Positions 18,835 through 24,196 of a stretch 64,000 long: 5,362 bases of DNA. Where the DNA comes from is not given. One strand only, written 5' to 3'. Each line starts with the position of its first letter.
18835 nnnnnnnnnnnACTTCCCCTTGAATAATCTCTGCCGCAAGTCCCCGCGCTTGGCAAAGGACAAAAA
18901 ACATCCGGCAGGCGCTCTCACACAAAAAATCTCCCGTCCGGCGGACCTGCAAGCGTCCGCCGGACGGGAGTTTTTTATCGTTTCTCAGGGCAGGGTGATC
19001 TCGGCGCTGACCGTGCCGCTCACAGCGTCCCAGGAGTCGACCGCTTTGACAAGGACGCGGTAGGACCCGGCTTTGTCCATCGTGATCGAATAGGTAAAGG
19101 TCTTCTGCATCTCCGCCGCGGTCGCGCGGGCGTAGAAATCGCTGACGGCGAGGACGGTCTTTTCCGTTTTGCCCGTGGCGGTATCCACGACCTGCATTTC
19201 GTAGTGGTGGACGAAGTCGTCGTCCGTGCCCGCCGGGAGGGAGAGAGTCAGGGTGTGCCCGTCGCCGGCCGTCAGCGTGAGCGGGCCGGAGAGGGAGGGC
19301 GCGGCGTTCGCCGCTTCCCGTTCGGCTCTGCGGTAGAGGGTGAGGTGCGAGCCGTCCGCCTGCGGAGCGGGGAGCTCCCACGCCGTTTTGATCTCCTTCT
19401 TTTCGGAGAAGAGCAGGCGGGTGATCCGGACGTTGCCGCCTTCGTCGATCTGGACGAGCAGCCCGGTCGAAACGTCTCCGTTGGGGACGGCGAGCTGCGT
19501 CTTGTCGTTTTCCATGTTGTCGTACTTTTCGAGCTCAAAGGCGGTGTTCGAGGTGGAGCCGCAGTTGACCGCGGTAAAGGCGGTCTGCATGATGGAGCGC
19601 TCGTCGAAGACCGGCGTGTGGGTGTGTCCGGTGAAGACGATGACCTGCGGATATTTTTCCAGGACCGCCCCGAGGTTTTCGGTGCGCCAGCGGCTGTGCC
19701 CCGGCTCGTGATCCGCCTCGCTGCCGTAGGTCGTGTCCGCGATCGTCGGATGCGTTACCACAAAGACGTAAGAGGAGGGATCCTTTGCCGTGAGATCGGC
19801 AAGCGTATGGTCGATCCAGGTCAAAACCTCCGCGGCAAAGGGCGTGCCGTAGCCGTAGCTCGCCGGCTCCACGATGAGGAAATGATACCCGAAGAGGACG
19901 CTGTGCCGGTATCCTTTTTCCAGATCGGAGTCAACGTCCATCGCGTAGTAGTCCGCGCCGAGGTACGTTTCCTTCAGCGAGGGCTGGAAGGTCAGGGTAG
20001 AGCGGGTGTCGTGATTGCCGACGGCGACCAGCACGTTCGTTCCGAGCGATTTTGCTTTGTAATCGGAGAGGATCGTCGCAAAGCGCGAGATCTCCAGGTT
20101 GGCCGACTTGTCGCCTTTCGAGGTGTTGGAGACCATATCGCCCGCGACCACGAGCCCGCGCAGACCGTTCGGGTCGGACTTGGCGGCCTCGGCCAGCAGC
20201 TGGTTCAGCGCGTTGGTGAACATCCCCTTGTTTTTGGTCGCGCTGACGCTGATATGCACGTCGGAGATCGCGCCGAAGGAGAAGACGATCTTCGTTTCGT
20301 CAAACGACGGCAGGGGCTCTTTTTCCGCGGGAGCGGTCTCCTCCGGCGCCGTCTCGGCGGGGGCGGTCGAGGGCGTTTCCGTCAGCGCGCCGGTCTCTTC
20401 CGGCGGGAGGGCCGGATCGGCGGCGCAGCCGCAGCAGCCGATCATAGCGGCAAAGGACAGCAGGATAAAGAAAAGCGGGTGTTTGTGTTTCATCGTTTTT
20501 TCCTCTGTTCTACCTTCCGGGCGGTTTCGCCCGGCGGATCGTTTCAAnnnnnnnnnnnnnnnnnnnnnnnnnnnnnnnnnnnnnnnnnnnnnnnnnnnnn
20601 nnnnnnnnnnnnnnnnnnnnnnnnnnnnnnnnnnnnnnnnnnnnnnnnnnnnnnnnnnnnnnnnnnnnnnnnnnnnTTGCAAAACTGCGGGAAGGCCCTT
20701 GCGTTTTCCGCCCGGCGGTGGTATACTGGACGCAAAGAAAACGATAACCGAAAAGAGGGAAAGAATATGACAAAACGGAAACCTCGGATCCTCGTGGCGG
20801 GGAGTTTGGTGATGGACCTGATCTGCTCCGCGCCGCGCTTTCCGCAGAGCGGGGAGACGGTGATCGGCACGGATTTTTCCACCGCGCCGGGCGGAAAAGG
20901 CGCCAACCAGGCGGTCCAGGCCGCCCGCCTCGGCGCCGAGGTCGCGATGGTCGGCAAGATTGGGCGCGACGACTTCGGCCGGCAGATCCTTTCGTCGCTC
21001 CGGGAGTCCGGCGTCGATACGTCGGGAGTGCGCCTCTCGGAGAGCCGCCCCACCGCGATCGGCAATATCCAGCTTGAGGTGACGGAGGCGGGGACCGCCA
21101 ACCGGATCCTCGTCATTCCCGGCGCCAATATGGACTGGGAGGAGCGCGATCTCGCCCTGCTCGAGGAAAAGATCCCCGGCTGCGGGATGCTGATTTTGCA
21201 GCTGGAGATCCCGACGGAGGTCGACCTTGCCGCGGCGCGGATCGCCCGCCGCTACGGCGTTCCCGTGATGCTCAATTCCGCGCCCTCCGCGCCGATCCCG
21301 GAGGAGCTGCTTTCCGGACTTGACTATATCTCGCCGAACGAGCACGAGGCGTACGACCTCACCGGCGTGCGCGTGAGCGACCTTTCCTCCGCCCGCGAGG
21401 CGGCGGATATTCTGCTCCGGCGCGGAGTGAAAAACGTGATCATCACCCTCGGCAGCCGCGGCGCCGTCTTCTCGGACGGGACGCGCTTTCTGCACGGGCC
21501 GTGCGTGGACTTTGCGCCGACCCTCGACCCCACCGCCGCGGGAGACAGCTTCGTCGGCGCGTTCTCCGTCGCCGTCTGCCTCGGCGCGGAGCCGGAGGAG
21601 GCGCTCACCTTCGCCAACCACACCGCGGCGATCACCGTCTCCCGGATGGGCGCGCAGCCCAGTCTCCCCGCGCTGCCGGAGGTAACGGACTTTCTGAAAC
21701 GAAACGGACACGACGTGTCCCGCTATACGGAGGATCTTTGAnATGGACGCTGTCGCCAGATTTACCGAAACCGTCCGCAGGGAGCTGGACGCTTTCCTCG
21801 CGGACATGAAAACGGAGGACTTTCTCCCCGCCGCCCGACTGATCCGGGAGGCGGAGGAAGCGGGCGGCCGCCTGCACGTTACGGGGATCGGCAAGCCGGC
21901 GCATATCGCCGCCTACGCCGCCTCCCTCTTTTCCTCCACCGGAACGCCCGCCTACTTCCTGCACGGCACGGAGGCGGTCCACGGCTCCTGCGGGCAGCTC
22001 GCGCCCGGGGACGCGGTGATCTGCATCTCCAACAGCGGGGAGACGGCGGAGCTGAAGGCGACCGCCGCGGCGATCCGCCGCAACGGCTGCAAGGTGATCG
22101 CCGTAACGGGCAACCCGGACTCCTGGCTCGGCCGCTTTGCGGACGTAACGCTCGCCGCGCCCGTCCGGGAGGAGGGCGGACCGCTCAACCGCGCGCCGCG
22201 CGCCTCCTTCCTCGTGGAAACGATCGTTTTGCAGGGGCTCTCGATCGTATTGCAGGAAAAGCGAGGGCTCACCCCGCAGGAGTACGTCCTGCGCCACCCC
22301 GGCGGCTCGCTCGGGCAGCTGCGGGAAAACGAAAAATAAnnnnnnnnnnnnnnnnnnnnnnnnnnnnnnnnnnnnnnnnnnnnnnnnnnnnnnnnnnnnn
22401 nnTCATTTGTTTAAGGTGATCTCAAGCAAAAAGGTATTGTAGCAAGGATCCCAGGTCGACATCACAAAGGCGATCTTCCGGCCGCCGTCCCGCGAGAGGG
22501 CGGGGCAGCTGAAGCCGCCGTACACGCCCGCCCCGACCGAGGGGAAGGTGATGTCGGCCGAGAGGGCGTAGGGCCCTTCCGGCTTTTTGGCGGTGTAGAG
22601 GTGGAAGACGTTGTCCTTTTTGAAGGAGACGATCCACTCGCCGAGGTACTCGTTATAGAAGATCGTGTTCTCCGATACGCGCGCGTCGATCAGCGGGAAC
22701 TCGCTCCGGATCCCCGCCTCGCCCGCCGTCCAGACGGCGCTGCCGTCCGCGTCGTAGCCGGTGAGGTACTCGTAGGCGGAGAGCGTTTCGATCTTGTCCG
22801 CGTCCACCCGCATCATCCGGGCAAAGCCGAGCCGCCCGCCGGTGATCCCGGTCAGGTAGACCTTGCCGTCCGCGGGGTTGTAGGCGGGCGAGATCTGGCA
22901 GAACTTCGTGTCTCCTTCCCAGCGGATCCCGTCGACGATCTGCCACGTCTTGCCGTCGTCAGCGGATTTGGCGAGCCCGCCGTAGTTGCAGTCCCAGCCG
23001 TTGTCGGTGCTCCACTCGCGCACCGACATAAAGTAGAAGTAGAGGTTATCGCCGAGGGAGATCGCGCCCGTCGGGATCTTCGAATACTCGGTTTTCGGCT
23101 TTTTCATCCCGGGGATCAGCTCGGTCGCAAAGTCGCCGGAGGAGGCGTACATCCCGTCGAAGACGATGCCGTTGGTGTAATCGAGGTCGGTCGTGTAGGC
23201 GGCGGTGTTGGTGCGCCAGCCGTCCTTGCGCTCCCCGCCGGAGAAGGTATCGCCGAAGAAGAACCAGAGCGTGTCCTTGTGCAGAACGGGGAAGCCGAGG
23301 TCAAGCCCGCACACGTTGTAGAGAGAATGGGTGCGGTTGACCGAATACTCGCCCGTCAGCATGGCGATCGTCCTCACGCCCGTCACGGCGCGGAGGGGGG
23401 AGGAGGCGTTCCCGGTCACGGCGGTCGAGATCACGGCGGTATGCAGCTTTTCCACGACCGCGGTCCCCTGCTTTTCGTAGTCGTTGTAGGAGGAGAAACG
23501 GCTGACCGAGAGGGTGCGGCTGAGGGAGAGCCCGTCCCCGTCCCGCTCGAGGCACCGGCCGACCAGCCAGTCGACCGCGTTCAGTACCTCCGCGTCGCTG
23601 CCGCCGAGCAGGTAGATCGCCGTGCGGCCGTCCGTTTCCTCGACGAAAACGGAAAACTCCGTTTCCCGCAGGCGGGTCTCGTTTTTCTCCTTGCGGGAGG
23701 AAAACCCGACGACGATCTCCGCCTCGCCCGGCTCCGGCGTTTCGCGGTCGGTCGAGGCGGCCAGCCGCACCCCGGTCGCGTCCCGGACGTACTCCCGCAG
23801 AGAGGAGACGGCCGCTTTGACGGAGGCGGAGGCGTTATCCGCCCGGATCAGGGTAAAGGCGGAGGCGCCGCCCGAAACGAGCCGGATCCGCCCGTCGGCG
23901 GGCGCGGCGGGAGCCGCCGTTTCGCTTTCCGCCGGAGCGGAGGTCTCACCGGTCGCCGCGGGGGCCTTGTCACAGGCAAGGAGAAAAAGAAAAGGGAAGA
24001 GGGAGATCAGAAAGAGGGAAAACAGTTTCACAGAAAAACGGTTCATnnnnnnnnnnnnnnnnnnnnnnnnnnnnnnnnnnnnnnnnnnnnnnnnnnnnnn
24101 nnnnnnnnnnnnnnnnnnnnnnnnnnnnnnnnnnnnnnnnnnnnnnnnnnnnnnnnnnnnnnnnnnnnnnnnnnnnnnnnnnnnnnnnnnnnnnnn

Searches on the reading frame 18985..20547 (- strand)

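Call 64: search_protein_families(library=pfam, proteins=[window:18985-20547:-], max_evalue=0.00001)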
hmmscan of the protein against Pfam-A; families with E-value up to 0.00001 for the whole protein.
window:18985-20547:- (520 aa): 1 family
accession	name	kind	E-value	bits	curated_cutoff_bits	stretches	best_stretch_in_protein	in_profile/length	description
PF00149.33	Metallophos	-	6.7e-09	36.9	21.5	1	90-312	2-191/191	Calcineurin-like phosphoesterase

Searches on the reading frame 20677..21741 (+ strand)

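Call 13: search_protein_families(library=pfam, proteins=[window:20677-21741:+], max_evalue=0.001)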
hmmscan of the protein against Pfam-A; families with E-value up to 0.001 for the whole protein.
window:20677-21741:+ (354 aa): 2 families
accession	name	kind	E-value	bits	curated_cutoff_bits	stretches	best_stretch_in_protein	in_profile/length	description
PF00294.29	PfkB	-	1.9e-62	211.8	25.8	1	37-332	3-301/302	pfkB family carbohydrate kinase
PF08543.17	Phos_pyr_kin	-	4.8e-05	23.3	27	1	207-260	112-165/246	Phosphomethylpyrimidine kinase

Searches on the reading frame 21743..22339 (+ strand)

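Call 13: search_protein_families(library=pfam, proteins=[window:21743-22339:+], max_evalue=0.001)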
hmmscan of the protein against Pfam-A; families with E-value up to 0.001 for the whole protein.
window:21743-22339:+ (198 aa): 2 families
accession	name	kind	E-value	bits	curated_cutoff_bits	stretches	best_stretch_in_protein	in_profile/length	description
PF01380.27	SIS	-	4.3e-21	75.5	25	1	43-151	7-113/131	SIS domain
PF13580.11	SIS_2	-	5.2e-09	36.7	27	1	85-123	100-138/138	SIS domain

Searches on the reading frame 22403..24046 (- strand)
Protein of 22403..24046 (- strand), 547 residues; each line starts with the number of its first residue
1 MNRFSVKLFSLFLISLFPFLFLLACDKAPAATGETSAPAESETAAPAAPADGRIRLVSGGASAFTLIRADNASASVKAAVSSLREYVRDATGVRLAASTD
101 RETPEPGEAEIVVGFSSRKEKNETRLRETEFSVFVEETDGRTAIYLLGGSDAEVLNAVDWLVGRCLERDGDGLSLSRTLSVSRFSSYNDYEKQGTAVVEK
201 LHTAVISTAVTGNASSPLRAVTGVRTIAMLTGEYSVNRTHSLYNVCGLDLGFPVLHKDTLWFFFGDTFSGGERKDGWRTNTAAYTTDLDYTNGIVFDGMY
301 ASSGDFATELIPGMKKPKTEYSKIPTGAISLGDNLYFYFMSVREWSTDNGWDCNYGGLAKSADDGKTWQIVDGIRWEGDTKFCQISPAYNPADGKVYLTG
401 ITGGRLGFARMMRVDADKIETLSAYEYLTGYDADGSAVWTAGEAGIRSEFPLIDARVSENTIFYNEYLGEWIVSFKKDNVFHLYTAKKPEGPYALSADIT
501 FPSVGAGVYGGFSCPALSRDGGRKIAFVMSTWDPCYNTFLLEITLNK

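Call 3: search_protein_families(library=pfam, proteins=[window:22403-24046:-], max_evalue=0.01)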
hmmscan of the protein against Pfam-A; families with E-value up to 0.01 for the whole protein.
window:22403-24046:- (547 aa): 1 family
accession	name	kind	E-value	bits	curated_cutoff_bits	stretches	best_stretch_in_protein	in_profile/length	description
PF13810.12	DUF4185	-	4.6e-62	210.5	39.5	1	235-541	2-308/309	Domain of unknown function (DUF4185)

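Call 5: search_solved_structures(query=window:22406-24046:-, max_evalue=0.01, show_alignments=3)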
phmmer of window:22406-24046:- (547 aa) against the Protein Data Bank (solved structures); distinct sequences matched with E-value up to 0.01: 2.
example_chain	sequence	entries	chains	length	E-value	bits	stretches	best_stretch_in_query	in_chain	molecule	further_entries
8hhv_A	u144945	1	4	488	1.1e-33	120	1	225-545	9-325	endo-alpha-D-arabinanase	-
8ic1_A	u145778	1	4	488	3.1e-33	118.5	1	225-545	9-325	endo-alpha-D-arabinanase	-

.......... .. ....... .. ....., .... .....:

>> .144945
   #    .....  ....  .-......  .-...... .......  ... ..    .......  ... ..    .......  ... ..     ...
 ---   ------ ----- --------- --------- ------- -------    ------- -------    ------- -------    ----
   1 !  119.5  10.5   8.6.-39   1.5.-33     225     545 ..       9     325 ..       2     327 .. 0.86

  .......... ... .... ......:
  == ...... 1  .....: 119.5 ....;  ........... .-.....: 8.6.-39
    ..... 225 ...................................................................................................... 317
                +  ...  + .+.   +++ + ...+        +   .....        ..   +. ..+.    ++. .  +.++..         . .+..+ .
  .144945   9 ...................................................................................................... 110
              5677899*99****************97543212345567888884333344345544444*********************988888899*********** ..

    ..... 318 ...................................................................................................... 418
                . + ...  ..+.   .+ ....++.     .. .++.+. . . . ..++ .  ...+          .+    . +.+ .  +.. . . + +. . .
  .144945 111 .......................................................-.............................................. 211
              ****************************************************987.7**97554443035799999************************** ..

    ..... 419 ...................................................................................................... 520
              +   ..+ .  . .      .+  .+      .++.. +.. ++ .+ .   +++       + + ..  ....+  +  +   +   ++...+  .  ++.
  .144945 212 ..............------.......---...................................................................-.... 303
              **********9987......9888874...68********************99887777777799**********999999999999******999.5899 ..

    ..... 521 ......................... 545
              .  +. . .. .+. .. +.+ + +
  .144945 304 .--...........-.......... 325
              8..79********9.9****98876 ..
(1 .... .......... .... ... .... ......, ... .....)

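Call 44: search_protein_families(library=ncbifam, proteins=[window:22406-24046:-], max_evalue=0.001)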
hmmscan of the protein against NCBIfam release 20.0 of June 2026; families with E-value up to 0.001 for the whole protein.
window:22406-24046:- (547 aa): 0 families
